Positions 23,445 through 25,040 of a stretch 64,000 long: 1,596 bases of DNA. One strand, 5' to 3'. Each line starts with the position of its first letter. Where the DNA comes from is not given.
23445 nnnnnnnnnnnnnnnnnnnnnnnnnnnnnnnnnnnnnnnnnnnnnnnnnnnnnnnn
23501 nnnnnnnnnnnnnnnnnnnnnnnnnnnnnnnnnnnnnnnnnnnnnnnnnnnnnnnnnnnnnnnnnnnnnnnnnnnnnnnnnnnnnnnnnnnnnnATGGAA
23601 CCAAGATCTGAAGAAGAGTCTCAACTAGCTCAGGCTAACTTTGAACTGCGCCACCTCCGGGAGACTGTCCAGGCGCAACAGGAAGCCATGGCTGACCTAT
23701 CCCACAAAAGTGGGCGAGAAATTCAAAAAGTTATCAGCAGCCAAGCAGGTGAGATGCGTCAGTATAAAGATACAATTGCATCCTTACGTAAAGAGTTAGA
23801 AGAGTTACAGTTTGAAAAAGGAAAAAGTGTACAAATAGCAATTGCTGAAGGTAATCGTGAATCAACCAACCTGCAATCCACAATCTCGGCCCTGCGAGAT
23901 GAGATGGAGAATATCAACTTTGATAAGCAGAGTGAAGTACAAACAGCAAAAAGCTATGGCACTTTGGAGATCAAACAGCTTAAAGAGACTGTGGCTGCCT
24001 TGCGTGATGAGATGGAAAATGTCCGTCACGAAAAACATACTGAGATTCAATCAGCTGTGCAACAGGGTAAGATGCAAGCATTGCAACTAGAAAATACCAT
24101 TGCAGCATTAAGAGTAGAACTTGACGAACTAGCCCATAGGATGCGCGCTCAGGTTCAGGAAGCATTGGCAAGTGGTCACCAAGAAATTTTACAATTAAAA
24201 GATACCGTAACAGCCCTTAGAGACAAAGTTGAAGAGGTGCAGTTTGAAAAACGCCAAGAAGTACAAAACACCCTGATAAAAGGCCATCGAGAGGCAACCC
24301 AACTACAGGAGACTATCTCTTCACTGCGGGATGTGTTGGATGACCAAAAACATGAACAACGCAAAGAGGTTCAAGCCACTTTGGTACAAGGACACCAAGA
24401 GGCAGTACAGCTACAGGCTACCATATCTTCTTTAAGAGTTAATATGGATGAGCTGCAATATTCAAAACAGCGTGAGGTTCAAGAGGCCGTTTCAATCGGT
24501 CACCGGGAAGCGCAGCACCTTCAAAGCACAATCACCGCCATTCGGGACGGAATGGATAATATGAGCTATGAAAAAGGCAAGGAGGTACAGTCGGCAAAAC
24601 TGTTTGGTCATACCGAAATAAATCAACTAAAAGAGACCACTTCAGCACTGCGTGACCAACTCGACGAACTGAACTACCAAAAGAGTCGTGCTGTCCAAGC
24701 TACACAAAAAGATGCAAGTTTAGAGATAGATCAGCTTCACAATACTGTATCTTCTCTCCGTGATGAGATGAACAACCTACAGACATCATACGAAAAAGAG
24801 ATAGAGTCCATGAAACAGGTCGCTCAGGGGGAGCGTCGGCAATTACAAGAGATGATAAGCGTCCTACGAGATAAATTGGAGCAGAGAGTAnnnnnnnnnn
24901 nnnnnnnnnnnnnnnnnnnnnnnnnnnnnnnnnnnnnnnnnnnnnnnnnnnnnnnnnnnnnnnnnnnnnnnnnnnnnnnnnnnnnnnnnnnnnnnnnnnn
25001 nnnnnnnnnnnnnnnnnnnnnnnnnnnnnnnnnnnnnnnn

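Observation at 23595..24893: Protein built from exact 36-residue tandem repeats, translationally coupled to the cyclase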

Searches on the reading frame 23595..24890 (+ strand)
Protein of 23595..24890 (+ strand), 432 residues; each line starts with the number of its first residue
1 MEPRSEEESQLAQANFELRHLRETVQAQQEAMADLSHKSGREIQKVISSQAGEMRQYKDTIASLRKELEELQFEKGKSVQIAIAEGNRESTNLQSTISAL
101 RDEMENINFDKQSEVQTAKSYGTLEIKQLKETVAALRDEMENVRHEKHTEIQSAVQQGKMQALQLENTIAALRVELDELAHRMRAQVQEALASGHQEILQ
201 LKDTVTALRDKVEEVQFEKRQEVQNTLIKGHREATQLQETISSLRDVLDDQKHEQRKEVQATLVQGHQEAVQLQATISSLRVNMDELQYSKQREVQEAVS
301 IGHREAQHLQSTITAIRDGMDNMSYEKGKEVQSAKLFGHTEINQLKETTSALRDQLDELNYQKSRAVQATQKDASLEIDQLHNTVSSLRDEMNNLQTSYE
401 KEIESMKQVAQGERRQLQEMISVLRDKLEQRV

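Call 4: search_protein_families(library=pfam, proteins=[window:23595-24890:+], max_evalue=1)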
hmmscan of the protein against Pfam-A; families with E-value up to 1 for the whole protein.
window:23595-24890:+ (432 aa): 12 families
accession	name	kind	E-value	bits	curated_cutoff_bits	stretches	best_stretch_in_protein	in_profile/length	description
PF03954.19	Lectin_N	-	8.4e-05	22.9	28.3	2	89-152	58-120/140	Hepatic lectin, N-terminal domain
PF09769.14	ApoO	-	0.00088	19.6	31.4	0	159-214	10-65/131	Apolipoprotein O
PF17489.7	Tnp_22_trimer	-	0.0053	17.5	22.2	1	379-396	3-20/43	L1 transposable element trimerization domain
PF16331.10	TolA_bind_tri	-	0.045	14.3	30.1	1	340-385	25-69/76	TolA binding protein trimerisation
PF17078.10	SHE3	-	0.06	13.5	30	1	12-118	86-195/228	SWI5-dependent HO expression protein 3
PF05465.18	Halo_GVPC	-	0.1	13.3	22.4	0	133-144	8-19/32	Halobacterial gas vesicle protein C (GVPC) repeat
PF25450.1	Rab11-FIP3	-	0.14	12.9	31.9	0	51-146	35-125/125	Rab11-FIP3-like domain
PF00038.26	Filament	-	0.18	11.8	40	0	164-422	22-277/313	Intermediate filament protein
PF04513.17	Baculo_PEP_C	-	0.28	11.7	38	1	342-407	32-91/140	Baculovirus polyhedron envelope protein, PEP, C terminus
PF20570.3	DUF6779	-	0.47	11.6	28.1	0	144-218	23-93/108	Domain of unknown function (DUF6779)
PF24580.1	DUF7607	-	0.49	11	27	0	362-411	39-88/110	Domain of unknown function (DUF7607)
PF14916.11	CCDC92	-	0.9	9.9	28.3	1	183-211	14-42/57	Coiled-coil domain of unknown function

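Call 5: search_solved_structures(query=window:23595-24890:+, max_evalue=10, show_alignments=2)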
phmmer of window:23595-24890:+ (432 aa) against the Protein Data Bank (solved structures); distinct sequences matched with E-value up to 10: 3.
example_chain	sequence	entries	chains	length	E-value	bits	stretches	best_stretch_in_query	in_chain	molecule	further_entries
2a3d_A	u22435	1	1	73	0.13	14.9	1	111-145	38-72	PROTEIN (DE NOVO THREE-HELIX BUNDLE)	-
6z0m_B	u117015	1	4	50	0.28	13.8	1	133-179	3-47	Cys-Ncap strand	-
2mtq_A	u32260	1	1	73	0.48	13.1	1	112-145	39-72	Designed Peptide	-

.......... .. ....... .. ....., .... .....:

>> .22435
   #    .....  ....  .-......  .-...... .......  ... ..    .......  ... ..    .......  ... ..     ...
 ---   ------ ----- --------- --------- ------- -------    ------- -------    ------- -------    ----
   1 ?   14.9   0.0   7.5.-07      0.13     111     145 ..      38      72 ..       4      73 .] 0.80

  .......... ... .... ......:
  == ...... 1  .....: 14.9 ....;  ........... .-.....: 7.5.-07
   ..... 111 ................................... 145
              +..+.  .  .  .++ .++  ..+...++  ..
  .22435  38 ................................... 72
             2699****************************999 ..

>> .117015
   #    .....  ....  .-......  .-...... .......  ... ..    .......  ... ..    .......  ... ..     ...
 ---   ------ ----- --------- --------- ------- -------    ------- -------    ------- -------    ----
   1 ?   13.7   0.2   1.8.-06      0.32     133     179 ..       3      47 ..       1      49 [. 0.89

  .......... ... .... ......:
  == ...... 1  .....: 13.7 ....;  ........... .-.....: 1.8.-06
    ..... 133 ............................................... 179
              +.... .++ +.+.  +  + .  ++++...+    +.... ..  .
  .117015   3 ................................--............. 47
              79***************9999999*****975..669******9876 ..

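Call 6: find_homologous_proteins(query=window:23595-24890:+, max_evalue=0.001)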
Query window:23595-24890:+ (432 aa): 4 proteins with E <= 0.001 among 8000 candidates.
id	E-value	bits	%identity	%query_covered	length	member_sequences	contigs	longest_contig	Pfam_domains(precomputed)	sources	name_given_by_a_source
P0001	8.8e-24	103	40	37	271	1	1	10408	PF27241.1,PF20570.4,PF27935.1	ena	-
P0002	2.0e-23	102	39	46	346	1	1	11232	-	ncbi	-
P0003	2.7e-20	91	36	45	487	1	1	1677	PF03949.22,PF01515.25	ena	-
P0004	1.6e-8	53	37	28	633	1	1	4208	PF23023.2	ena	-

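Call 9: find_encoding_contigs(protein=P0004, flank=10000)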
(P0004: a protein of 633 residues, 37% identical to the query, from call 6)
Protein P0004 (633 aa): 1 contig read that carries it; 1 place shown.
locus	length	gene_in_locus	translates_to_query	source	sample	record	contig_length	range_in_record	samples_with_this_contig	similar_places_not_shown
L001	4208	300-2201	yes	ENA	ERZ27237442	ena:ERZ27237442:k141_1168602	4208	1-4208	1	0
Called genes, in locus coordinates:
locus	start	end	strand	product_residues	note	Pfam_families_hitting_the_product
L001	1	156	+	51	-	?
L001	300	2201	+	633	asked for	PF23023:Anti-Pycsar_Apyc1 (faint)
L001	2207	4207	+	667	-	?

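Call 10: find_encoding_contigs(protein=P0002, flank=10000)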
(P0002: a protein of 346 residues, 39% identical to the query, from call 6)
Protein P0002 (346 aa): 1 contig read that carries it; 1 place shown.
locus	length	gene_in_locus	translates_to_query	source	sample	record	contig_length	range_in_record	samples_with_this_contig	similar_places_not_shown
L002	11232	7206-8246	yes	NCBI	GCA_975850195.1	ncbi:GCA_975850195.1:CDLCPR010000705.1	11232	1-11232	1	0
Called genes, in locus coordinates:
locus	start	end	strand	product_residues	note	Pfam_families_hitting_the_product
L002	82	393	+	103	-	PF01850:PIN (weak)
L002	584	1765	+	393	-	PF06224:AlkZ-like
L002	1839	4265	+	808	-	PF12704:MacB_PCD, PF02687:FtsX, PF12704:MacB_PCD, PF02687:FtsX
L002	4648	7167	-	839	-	PF12704:MacB_PCD, PF02687:FtsX, PF12704:MacB_PCD, PF02687:FtsX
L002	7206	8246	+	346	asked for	-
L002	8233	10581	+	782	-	PF01590:GAF, PF13185:GAF_2, PF13492:GAF_3, PF01590:GAF, PF13185:GAF_2, PF13492:GAF_3, PF00989:PAS, PF00211:Guanylate_cyc, +3 more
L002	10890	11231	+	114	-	?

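Call 11: find_encoding_contigs(protein=P0001, flank=10000)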
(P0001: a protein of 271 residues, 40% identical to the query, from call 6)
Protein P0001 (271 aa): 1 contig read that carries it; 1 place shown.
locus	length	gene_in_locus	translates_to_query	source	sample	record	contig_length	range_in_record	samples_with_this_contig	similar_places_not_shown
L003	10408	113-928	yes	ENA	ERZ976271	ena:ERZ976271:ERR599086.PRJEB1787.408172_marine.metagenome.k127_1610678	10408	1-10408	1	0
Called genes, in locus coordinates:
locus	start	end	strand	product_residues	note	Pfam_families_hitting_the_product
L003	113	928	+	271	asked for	PF20570:DUF6779 (faint), PF27241:CLIP1 (faint), PF27935:CCDC61_coil (weak)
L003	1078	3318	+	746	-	PF01590:GAF, PF13185:GAF_2, PF13492:GAF_3, PF08448:PAS_4 (faint), PF13185:GAF_2, PF01590:GAF, PF13492:GAF_3, PF00211:Guanylate_cyc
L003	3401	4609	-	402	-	PF00355:Rieske, PF00848:Ring_hydroxyl_A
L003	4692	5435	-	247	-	PF00528:BPD_transp_1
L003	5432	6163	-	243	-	PF00005:ABC_tran, PF13304:AAA_21 (faint)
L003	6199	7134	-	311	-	PF13379:NMT1_2 (weak), PF09084:NMT1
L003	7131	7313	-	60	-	-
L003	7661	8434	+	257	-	PF01177:Asp_Glu_race (faint)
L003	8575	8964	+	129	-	PF01243:PNPOx_N, PF12900:Pyridox_ox_2 (weak)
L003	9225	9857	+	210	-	PF02627:CMD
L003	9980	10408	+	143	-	?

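Call 12: search_protein_families(library=pfam, proteins=[L001:2207-4207:+, P0004, P0003, L002:8233-10578:+, L003:1078-3315:+], max_evalue=0.01)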
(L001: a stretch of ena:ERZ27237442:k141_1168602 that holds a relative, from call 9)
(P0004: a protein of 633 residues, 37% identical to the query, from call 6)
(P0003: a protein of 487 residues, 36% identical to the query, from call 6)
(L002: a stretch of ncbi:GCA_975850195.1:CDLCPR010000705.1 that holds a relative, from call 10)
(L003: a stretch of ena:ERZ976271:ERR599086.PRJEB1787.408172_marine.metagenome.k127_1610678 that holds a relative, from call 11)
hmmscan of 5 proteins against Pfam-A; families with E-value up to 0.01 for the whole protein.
L001:2207-4207:+ (667 aa): 9 families
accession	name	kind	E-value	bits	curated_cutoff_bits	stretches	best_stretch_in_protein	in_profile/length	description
PF01590.32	GAF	-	1e-42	146.2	22.4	2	55-190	2-133/133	GAF domain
PF13185.12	GAF_2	-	9.7e-31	107.2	28.6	2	54-191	3-136/136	GAF domain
PF00211.25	Guanylate_cyc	-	2.1e-21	76.8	21.9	1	518-667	9-151/183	Adenylate and Guanylate cyclase catalytic domain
PF13492.12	GAF_3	-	5.6e-17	62.8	27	2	223-359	3-129/129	GAF domain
PF08448.16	PAS_4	-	2.1e-09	38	23.1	1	377-486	1-110/110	PAS fold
PF00989.32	PAS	-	3.6e-06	27.4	22.6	1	374-481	4-113/113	PAS fold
PF13188.13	PAS_8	-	3.7e-06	27.1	21.8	1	374-422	4-52/65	PAS domain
PF13426.13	PAS_9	-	1.9e-05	25.3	27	1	382-482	2-102/103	PAS domain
PF11849.14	DUF3369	-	4.7e-05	24.1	27.2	0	213-365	28-167/168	Domain of unknown function (DUF3369)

P0004 (633 aa): 0 families

P0003 (487 aa): 2 families
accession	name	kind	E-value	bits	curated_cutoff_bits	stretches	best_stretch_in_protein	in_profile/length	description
PF01515.24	PTA_PTB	-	1.9e-27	96.9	24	1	154-287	2-133/319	Phosphate acetyl/butaryl transferase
PF03949.21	Malic_M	-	1.5e-05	24.9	23.5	1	3-84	136-230/258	Malic enzyme, NAD binding domain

L002:8233-10578:+ (782 aa): 12 families
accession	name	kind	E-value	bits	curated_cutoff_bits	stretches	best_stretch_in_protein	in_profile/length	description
PF01590.32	GAF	-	2.1e-36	125.8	22.4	2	61-194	2-131/133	GAF domain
PF00211.25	Guanylate_cyc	-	2.8e-27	95.9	21.9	1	521-696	6-175/183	Adenylate and Guanylate cyclase catalytic domain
PF13185.12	GAF_2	-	4.8e-25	88.8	28.6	2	59-197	2-136/136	GAF domain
PF13492.12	GAF_3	-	7.2e-20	72.1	27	2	231-365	5-129/129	GAF domain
PF00989.32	PAS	-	3.9e-09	37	22.6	1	379-487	3-113/113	PAS fold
PF08448.16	PAS_4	-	3.1e-06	27.8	23.1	1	383-492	1-110/110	PAS fold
PF07719.23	TPR_2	-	5.5e-06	26.6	27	1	725-751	8-34/34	Tetratricopeptide repeat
PF13426.13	PAS_9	-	6.7e-06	26.8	27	1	388-488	2-102/103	PAS domain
PF00515.34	TPR_1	-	7.1e-05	22.9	27.8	1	725-751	8-34/34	Tetratricopeptide repeat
PF13188.13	PAS_8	-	0.00012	22.2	21.8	1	379-426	3-47/65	PAS domain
PF12860.13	PAS_7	-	0.0012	19.5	27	0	383-493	1-113/115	PAS fold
PF13432.12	TPR_16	-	0.0058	17.5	32.7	0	723-752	2-31/65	Tetratricopeptide repeat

L003:1078-3315:+ (746 aa): 10 families
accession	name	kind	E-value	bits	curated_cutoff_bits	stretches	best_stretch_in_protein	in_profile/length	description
PF01590.32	GAF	-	2e-43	148.6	22.4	2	188-324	1-133/133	GAF domain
PF13185.12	GAF_2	-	1.1e-31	110.3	28.6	2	21-158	3-136/136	GAF domain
PF00211.25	Guanylate_cyc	-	5e-24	85.3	21.9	1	488-660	9-175/183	Adenylate and Guanylate cyclase catalytic domain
PF13492.12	GAF_3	-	4.3e-21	76.1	27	2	189-326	2-129/129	GAF domain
PF08448.16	PAS_4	-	1.6e-07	32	23.1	1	344-454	1-109/110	PAS fold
PF13426.13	PAS_9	-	5e-05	24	27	1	349-398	2-49/103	PAS domain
PF13188.13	PAS_8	-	9.7e-05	22.6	21.8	1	342-388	5-48/65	PAS domain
PF00989.32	PAS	-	0.00028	21.3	22.6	1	341-450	4-113/113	PAS fold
PF24820.1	Diguanyl_cycl_sensor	-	0.0015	18.9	28.1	1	344-389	2-47/109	Diguanylate cyclase-like sensor domain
PF11849.14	DUF3369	-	0.0049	17.6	27.2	0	264-332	102-167/168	Domain of unknown function (DUF3369)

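Call 13: find_encoding_contigs(protein=P0003, flank=10000)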
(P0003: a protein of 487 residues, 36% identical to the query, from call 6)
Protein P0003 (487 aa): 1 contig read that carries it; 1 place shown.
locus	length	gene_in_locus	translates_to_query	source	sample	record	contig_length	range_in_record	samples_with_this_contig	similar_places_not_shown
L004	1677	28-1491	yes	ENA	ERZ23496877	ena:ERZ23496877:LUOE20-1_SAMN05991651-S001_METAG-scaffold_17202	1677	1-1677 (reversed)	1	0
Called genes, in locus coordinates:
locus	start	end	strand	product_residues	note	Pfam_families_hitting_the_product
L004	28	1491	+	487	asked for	PF03949:Malic_M (faint), PF01515:PTA_PTB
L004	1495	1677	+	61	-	?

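Call 22: find_related_loci(query=window:23595-24890:+, collection=genome_contigs, flank=6000)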
Query window:23595-24890:+ (432 aa) in genome_contigs; peptide patterns used: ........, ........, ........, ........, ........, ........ (x = any residue, [..] = any of these).
69 stretches matched a pattern, but none encodes a relative of the query by tblastn (E <= 1e-3).

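Call 32: search_protein_families(library=ncbifam, proteins=[window:23595-24890:+], max_evalue=0.01)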
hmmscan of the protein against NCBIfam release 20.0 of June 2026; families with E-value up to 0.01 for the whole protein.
window:23595-24890:+ (432 aa): 2 families
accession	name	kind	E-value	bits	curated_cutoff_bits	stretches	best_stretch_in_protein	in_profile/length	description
TIGR02169.1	SMC_prok_A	equivalog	5.2e-08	31.1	729.4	2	6-203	756-956/1165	chromosome segregation protein SMC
TIGR02168.1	SMC_prok_B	equivalog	1.5e-07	29.6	567.35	2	162-422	688-948/1181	chromosome segregation protein SMC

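Call 49: predict_structure(alignment_id=A3)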
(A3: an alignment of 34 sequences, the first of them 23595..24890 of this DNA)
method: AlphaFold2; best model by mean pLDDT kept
length: 432 residues; sequences in the alignment: 34
mean_pLDDT: 76.2   pTM: 0.31
mean pLDDT of the five models: 76.2, 76.1, 75.5, 75.2, 74.1
residues with pLDDT >= 90: 156; 70-90: 118; 50-70: 108; < 50: 50
segments of 3 or more residues with pLDDT < 50: 4-7, 288-309, 318-339
pLDDT, mean of each block of 10 residues (from residue 1): 49 66 68 59 74 88 93 92 90 92 92 90 91 93 93 91 92 93 92 90 89 84 72 66 67 59 54 61 53 42 43 50 39 44 70 82 82 82 89 91 90 91 90 85
secondary structure, 60 per line:
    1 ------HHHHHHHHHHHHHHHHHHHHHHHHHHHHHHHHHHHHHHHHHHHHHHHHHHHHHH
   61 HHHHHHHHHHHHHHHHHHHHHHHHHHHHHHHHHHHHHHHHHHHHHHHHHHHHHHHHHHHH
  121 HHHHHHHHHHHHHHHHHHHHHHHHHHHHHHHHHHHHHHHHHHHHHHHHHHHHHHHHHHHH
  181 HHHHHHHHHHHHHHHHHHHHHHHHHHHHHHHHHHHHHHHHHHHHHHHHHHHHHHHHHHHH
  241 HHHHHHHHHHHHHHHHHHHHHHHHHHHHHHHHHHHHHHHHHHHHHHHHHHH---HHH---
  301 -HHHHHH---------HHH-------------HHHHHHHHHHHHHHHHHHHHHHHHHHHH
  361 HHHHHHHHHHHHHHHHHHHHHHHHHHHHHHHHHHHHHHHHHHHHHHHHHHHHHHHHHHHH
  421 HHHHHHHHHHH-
elements in order: H7-291 H302-307 H333-431

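Call 54: search_solved_structures(query=P0004, max_evalue=0.1)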
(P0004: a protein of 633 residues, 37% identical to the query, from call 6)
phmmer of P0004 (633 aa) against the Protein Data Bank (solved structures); distinct sequences matched with E-value up to 0.1: 1.
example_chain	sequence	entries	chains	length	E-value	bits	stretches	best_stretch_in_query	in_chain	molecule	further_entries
7t28_A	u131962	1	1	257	0.0098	17.5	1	24-97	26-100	Putative metal-dependent hydrolase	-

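Call 86: list_cluster_members(proteins=[P0002, P0154, P0028, P0181, P0078, P0217, P0234, P0240])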
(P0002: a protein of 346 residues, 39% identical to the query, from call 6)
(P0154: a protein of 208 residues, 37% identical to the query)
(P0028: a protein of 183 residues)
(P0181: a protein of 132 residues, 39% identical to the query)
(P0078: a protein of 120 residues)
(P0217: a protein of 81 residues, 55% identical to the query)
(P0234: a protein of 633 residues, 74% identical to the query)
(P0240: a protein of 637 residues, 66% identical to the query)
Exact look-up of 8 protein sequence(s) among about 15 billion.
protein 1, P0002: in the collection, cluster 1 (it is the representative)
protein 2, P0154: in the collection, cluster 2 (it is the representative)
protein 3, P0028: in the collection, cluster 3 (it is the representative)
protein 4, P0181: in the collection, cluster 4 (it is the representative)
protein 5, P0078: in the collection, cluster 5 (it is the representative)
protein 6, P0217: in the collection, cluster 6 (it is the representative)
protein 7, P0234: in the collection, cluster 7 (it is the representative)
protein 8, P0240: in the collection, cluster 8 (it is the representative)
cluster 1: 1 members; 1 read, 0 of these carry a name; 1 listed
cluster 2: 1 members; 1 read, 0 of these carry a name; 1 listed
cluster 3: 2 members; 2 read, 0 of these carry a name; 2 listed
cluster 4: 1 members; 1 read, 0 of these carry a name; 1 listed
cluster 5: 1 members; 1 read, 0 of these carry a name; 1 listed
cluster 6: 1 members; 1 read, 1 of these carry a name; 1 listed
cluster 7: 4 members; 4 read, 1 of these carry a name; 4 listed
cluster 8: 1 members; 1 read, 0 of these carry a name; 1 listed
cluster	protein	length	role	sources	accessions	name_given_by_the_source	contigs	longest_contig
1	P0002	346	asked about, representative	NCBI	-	-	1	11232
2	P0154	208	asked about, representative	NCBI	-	-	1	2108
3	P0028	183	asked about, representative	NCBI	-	-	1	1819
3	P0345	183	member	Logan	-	-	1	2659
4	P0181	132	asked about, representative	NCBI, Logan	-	-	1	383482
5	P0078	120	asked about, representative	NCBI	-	-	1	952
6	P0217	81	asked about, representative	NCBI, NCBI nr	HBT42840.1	MAG TPA: hypothetical protein DEB21_12705, partial [Rhodospirillaceae bacterium] | hypothetical protein [Rhodospirillaceae bacterium]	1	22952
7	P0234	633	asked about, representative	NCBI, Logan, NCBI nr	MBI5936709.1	MAG: hypothetical protein HY850_02560 [Betaproteobacteria bacterium] | hypothetical protein [Betaproteobacteria bacterium]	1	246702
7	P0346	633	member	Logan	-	-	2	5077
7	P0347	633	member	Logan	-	-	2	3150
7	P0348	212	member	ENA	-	-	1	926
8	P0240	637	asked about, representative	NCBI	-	-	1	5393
